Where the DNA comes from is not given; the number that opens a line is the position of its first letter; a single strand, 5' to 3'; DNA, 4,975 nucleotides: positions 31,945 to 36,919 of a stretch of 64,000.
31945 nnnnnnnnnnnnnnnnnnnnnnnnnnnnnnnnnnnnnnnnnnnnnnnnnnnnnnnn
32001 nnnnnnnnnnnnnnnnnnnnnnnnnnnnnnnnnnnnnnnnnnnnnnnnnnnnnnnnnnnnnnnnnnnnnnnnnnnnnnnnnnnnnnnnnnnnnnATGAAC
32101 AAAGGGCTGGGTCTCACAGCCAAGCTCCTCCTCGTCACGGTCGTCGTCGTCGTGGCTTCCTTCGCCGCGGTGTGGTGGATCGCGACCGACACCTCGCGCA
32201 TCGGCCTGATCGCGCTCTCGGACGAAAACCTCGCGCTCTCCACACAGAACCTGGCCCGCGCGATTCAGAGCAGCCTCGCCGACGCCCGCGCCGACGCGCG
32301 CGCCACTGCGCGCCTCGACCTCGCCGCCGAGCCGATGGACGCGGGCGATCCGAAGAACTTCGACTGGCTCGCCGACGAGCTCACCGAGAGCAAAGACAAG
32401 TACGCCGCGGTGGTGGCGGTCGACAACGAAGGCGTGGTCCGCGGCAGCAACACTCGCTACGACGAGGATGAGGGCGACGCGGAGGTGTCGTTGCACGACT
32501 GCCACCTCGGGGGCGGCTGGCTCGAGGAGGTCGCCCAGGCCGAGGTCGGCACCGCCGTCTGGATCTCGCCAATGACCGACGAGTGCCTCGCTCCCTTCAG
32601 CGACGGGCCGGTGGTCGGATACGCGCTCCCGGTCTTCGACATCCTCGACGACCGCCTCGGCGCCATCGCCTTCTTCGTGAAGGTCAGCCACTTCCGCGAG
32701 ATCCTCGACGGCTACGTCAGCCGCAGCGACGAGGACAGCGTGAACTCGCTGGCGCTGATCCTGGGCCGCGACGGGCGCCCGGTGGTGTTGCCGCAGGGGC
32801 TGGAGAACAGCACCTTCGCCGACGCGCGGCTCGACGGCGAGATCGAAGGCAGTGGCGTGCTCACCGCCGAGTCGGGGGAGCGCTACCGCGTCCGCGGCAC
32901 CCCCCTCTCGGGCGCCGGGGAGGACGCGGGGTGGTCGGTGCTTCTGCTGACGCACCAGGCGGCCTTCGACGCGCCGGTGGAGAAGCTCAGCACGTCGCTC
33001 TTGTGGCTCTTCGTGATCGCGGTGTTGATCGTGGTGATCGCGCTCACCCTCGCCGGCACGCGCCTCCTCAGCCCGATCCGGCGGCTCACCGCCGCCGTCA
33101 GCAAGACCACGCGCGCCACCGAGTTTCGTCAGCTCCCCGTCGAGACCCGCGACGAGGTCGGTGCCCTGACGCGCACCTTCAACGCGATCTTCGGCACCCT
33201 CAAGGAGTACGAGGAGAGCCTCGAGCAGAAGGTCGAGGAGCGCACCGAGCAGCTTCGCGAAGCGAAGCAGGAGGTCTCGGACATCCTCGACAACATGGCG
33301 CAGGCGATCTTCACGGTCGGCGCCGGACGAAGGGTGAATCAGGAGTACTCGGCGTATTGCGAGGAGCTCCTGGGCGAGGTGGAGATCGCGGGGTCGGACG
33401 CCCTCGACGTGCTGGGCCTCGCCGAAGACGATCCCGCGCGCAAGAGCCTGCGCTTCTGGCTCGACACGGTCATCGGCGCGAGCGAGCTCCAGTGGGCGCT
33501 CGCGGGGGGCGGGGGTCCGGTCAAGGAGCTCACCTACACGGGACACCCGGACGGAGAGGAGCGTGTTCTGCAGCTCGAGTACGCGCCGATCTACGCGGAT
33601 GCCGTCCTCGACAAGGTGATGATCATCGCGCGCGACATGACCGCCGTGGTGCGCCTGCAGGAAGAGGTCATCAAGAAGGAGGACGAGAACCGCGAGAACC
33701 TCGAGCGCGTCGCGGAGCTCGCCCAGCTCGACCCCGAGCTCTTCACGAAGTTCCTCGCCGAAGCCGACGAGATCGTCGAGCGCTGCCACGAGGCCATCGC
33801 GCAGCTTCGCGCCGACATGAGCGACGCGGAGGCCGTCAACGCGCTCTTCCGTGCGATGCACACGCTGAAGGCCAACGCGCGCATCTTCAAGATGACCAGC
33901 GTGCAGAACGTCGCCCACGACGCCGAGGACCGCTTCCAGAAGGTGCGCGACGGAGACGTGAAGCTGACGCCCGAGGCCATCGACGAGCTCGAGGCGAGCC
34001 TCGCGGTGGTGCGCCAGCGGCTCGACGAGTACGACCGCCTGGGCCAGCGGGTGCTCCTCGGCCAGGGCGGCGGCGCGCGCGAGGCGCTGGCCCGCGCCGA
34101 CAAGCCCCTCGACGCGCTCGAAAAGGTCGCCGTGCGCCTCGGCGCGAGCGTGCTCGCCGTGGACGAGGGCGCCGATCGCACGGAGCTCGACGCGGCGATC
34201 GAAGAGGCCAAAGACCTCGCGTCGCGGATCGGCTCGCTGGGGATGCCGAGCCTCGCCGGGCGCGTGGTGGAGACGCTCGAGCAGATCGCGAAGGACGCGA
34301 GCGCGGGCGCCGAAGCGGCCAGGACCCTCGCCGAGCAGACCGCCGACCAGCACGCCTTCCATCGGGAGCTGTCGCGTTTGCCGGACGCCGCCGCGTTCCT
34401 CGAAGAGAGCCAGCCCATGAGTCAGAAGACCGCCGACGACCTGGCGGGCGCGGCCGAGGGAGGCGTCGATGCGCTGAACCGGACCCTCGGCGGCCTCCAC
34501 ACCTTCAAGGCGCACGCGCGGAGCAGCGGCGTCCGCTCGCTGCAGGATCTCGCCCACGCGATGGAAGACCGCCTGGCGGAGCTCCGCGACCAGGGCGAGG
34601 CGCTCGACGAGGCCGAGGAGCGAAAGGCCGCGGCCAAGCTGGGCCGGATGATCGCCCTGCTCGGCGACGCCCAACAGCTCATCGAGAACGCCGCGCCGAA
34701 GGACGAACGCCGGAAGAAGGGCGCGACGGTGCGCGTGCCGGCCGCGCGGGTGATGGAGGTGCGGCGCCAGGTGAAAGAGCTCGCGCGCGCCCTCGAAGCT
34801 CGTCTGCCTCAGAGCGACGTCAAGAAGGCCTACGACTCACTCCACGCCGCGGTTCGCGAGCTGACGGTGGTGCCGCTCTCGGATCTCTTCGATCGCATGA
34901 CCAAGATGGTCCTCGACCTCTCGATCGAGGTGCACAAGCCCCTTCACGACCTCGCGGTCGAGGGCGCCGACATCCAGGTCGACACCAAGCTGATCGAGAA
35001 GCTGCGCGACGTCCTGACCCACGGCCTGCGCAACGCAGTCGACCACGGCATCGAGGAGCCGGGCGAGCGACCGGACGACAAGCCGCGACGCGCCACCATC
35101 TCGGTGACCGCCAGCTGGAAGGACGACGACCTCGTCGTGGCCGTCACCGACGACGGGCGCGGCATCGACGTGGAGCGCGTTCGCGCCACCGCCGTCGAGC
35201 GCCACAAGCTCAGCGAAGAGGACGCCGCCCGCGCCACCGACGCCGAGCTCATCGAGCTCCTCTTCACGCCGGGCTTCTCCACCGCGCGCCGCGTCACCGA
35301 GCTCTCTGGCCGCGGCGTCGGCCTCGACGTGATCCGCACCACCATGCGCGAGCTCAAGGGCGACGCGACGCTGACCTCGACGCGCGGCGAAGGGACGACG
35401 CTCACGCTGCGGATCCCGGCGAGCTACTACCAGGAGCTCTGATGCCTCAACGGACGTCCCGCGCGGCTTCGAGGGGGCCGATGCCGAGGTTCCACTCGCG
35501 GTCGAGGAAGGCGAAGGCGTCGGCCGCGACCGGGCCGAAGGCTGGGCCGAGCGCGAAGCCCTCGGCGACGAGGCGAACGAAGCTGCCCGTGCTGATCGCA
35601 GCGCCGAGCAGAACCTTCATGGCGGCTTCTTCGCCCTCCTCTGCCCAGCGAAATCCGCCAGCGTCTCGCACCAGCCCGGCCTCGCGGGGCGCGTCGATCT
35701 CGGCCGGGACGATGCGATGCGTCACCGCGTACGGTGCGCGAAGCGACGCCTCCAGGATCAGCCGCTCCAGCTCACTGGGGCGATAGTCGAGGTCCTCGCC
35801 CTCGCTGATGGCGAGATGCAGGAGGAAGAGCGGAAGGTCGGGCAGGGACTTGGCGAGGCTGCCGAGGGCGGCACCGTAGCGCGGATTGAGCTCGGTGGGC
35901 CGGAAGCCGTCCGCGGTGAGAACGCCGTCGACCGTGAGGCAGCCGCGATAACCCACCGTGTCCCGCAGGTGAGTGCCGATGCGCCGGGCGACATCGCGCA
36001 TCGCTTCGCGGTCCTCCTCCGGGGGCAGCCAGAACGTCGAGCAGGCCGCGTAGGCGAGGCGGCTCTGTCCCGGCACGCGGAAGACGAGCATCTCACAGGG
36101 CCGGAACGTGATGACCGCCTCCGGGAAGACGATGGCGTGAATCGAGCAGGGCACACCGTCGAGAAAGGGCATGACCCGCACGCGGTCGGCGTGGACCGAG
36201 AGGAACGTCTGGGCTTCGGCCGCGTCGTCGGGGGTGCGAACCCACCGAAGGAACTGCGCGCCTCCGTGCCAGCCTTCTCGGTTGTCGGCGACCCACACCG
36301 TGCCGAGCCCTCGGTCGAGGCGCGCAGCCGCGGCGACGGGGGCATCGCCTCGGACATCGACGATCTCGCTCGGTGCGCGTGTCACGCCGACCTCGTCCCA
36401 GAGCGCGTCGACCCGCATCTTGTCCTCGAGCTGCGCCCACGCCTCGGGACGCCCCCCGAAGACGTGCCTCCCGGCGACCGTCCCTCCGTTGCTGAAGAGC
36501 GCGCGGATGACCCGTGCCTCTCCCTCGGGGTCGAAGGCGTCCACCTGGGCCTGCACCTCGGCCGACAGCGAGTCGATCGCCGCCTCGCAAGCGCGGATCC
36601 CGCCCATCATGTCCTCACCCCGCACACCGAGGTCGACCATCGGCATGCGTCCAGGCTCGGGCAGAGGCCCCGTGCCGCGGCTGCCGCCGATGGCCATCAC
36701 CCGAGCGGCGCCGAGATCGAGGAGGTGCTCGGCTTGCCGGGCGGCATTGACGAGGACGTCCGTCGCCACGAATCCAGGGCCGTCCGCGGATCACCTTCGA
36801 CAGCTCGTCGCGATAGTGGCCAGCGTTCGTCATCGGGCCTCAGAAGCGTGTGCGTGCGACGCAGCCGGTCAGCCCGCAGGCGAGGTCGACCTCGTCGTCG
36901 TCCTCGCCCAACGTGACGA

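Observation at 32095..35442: Membrane-bound CheA-lineage kinase lacking P2 and P5, with tandem Hpt domains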

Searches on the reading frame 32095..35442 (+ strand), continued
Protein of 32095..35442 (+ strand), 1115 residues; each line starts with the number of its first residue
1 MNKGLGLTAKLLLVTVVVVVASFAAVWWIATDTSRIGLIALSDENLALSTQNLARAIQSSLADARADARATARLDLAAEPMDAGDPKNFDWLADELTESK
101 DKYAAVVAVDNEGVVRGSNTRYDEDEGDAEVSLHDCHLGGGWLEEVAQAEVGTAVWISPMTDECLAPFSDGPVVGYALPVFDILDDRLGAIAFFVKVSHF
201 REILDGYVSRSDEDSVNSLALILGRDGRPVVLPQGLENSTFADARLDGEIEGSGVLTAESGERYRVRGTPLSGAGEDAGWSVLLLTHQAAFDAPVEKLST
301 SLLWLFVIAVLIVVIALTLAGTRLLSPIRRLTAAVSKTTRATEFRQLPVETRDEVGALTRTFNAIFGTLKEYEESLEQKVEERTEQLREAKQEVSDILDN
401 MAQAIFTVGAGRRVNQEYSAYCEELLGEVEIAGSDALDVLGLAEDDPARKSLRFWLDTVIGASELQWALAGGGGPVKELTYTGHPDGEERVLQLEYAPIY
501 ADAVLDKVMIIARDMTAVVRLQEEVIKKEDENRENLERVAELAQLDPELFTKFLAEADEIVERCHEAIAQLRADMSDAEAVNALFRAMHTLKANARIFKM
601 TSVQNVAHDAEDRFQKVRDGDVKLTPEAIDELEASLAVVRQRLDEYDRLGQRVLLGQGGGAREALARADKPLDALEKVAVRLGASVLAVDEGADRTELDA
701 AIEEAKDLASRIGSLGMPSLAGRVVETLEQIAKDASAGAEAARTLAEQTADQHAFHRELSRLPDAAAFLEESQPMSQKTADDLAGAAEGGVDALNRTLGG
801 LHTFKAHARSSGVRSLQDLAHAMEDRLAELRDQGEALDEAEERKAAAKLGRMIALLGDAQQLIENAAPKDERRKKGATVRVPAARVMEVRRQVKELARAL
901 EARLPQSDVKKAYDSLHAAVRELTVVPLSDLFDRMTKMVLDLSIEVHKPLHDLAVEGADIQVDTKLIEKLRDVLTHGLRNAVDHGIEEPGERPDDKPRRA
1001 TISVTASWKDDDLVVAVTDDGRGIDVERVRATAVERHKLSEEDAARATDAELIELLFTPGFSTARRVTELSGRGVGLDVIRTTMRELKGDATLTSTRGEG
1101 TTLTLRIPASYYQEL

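Call 127: list_cluster_members(proteins=[P0005, P0009, P0052, P0053, P0055, P0056, P0060, P0065, P0018, P0111])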
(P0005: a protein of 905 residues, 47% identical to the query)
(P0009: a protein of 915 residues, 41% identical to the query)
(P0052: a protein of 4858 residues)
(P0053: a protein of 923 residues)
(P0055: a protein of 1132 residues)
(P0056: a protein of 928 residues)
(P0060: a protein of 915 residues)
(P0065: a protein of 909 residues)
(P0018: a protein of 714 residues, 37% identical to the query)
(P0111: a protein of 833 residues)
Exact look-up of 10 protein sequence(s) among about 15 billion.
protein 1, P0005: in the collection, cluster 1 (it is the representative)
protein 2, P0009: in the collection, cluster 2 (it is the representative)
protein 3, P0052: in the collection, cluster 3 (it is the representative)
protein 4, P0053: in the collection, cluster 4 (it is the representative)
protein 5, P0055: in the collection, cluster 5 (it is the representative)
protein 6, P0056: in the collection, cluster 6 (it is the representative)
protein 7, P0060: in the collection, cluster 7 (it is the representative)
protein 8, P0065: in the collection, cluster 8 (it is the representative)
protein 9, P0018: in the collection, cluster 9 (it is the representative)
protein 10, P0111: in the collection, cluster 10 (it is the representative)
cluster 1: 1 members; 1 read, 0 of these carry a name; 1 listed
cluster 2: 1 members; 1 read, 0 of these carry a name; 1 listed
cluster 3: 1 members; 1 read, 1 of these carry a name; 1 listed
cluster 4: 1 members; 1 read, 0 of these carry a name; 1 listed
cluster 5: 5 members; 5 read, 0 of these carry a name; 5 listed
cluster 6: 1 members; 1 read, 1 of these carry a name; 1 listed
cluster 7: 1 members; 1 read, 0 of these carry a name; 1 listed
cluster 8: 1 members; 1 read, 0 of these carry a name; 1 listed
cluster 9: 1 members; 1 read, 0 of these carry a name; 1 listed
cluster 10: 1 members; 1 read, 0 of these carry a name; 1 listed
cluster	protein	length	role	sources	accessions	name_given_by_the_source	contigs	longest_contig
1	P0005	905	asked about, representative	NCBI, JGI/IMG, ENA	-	-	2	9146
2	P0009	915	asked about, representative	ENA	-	-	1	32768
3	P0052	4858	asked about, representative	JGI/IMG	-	chemotaxis protein histidine kinase CheA/HAMP domain-containing protein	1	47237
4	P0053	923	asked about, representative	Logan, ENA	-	-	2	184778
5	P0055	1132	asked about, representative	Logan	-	-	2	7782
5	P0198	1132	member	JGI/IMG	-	-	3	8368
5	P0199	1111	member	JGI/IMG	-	-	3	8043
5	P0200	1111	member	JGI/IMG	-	-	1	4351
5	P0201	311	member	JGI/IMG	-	-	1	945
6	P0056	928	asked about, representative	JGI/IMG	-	HPt (histidine-containing phosphotransfer) domain-containing protein/PAS ...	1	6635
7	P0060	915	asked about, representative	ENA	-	-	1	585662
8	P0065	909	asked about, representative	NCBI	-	-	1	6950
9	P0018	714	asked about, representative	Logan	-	-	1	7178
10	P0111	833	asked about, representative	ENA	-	-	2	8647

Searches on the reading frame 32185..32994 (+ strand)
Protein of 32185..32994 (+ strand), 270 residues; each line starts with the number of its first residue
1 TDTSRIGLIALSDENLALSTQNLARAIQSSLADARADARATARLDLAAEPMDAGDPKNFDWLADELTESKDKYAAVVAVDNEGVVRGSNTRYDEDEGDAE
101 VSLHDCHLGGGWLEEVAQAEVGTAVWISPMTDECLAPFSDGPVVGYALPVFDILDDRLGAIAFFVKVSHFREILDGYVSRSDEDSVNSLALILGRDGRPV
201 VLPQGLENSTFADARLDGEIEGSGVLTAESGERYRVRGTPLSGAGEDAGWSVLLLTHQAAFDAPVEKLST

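Call 42: search_protein_families(library=pfam, proteins=[window:32185-32994:+], max_evalue=0.1)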
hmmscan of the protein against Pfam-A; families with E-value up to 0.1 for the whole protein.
window:32185-32994:+ (270 aa): 0 families

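Call 105: search_solved_structures(query=A4, max_evalue=1, show_alignments=1)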
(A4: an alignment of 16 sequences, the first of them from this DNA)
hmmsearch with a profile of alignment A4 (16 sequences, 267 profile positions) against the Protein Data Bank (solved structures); distinct sequences matched with E-value up to 1: 1.
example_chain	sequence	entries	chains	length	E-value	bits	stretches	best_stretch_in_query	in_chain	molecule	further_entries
8w97_A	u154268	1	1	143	0.55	12.8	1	70-100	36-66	De novo design protein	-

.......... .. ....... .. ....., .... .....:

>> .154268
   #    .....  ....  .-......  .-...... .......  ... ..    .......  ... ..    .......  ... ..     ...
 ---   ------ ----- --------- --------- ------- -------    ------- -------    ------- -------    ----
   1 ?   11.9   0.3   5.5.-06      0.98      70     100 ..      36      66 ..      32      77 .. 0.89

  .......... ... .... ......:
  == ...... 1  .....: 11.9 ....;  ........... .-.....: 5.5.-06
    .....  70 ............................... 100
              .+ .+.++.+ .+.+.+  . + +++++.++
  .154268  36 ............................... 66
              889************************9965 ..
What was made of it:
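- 32185..32994 (+): Periplasmic sensor domain, double-Cache-like (residues 31-300). There is no Pfam hit in this protein itself (call 42) and no PDB sequence hit for the sensor profile (call 105).
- Tried and rejected: The sensor profile searched against PDB sequences gave no hit (call 105).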

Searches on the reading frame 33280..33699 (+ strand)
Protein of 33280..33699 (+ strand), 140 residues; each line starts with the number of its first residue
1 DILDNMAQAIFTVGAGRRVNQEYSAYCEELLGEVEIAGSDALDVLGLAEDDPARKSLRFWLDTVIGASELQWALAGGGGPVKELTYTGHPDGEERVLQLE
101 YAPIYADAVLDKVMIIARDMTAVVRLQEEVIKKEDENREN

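Call 42: search_protein_families(library=pfam, proteins=[window:33280-33699:+], max_evalue=0.1)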
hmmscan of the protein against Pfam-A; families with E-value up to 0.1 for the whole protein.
window:33280-33699:+ (140 aa): 1 family
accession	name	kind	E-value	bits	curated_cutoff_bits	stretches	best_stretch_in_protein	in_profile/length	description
PF08448.16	PAS_4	-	0.0013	19.4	23.1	1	74-124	58-109/110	PAS fold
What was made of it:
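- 33292..33642 (+): PAS-like domain (residues 400-516), the signature of the family. Pfam PAS_4 is sub-threshold at E = 0.0013 (call 42).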

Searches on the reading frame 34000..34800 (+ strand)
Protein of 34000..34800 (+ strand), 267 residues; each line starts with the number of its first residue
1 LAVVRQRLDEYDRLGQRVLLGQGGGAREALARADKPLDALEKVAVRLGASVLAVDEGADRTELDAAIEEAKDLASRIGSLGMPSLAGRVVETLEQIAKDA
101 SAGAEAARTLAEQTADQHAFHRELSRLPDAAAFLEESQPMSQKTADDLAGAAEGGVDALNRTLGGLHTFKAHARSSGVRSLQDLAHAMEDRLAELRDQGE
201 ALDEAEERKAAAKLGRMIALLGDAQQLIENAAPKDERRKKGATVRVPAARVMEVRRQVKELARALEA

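Call 42: search_protein_families(library=pfam, proteins=[window:34000-34800:+], max_evalue=0.1)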
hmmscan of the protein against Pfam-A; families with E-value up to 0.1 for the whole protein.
window:34000-34800:+ (267 aa): 1 family
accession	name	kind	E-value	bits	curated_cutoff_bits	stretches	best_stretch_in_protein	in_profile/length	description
PF01627.28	Hpt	-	0.00019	22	24.6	1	133-213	6-73/84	Hpt domain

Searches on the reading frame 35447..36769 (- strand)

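Call 11: search_protein_families(library=pfam, proteins=[window:35447-36769:-], max_evalue=0.01)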
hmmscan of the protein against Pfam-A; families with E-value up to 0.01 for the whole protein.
window:35447-36769:- (440 aa): 0 families

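Call 76: search_protein_families(library=ncbifam, proteins=[window:35447-36769:-], max_evalue=0.1)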
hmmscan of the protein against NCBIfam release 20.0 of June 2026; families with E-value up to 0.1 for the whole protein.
window:35447-36769:- (440 aa): 2 families
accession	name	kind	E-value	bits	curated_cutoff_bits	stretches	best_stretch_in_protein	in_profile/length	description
NF005096.0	PRK06524.1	equivalog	1.2e-07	30.2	684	1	110-320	136-348/493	biotin carboxylase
NF009405.0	PRK12767.1-4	equivalog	0.029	13.3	390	1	262-300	230-268/320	carbamoyl phosphate synthase-like protein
